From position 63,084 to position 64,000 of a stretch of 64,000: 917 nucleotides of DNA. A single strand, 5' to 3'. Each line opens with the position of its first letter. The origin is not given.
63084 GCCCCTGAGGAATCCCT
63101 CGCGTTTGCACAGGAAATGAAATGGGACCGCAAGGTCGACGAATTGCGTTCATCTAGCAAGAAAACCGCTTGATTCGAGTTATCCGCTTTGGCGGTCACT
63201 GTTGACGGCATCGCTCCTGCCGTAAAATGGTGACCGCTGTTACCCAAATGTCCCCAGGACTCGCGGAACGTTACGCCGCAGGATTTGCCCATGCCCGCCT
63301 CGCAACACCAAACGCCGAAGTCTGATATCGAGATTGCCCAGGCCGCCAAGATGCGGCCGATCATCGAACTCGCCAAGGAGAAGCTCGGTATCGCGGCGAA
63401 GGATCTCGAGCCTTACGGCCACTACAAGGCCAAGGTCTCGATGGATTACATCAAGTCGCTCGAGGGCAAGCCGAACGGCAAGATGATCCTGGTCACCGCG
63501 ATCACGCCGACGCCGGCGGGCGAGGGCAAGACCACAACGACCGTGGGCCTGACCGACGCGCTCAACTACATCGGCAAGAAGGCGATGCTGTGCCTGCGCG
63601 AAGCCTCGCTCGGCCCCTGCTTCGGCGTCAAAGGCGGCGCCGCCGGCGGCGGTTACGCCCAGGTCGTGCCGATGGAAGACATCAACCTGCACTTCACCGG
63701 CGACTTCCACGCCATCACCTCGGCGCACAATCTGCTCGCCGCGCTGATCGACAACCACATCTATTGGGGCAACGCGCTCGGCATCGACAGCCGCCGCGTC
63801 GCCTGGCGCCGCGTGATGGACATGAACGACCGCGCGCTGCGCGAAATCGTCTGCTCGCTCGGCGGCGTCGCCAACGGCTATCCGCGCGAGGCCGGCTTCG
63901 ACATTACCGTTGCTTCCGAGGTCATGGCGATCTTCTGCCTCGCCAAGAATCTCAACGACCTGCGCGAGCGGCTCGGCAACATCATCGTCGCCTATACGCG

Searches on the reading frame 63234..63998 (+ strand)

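Call 25: search_protein_families(library=pfam, proteins=[window:63234-63998:+], max_evalue=0.0001)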
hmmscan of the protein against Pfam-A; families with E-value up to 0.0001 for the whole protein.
window:63234-63998:+ (255 aa): 1 family
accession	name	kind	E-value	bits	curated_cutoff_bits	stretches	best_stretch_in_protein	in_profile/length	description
PF01268.25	FTHFS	-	1.6e-114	383.6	27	1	29-255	1-227/556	Formate--tetrahydrofolate ligase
